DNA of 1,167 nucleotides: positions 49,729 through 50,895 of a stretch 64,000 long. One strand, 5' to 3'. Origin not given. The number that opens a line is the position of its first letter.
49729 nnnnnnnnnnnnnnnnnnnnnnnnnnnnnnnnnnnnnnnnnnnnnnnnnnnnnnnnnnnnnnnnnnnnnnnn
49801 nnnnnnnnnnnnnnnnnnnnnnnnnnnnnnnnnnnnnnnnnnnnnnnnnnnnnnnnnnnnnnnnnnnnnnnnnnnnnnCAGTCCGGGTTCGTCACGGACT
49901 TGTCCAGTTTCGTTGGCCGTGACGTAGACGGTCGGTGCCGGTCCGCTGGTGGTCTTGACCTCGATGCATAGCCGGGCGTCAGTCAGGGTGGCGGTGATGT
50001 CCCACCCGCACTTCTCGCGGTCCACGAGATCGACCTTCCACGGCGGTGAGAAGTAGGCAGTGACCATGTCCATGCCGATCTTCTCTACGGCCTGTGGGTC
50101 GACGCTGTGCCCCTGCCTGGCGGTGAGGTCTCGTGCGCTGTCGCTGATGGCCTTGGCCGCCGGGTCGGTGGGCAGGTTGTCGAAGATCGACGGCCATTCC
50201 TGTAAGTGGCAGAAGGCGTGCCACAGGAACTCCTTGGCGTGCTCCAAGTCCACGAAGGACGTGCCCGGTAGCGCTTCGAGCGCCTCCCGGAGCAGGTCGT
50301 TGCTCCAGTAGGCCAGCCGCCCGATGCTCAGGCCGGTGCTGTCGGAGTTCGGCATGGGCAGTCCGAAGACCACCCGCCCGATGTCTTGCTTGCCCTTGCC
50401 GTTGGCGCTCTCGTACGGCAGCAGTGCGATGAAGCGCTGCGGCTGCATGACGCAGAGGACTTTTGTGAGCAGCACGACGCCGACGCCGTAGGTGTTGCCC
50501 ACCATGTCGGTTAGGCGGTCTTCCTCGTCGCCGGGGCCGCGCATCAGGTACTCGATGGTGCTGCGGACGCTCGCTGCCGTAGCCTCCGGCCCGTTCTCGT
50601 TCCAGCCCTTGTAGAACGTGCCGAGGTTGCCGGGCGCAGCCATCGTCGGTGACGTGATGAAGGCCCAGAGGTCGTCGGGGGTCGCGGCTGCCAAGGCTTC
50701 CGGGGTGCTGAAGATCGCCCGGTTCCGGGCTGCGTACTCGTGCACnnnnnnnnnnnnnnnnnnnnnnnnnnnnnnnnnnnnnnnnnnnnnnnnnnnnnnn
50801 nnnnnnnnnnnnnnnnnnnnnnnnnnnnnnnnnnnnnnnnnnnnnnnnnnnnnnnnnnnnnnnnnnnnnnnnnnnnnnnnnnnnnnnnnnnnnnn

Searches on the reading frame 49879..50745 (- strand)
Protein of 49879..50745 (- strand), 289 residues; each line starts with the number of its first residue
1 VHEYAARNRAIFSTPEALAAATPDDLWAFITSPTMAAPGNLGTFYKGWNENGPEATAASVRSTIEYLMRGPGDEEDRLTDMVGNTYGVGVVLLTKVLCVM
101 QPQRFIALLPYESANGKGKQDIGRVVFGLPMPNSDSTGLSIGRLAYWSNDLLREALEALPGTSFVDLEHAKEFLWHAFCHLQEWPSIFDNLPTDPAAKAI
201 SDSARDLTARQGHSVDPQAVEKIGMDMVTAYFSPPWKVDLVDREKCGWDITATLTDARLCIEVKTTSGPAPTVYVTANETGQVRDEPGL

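Call 50: find_homologous_proteins(query=window:49879-50745:-, max_evalue=0.001)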
Query seq(289 aa) (289 aa): 28 proteins with E <= 0.001 among 5066 candidates.
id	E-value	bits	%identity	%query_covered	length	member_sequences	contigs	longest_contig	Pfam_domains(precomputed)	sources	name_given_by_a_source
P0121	2.2e-195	666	100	100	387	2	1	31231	PF13020.13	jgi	jgi:hypothetical protein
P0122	2.3e-177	606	91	99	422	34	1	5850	PF13020.13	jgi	jgi:hypothetical protein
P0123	1.3e-165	568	84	99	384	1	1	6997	PF13020.13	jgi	jgi:hypothetical protein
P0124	5.0e-164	563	86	98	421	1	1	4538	PF13020.13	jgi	-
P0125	1.6e-161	554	82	99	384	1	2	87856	PF13020.13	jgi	jgi:hypothetical protein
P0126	7.9e-125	434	81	81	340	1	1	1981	PF13020.13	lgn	-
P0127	1.8e-124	433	69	99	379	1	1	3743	PF13020.13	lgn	-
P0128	8.2e-119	414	67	97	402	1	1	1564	PF13020.13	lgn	-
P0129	4.0e-108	379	86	67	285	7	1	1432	-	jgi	jgi:hypothetical protein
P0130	9.0e-106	371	81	70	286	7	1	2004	-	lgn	-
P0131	1.7e-105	371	81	70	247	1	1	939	-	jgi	jgi:hypothetical protein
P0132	1.2e-99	351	79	68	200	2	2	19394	-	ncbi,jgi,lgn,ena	-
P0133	1.2e-98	348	80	65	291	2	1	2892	-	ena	-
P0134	1.1e-97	345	77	70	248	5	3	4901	-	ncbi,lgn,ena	-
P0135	4.9e-97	343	79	66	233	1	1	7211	-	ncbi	-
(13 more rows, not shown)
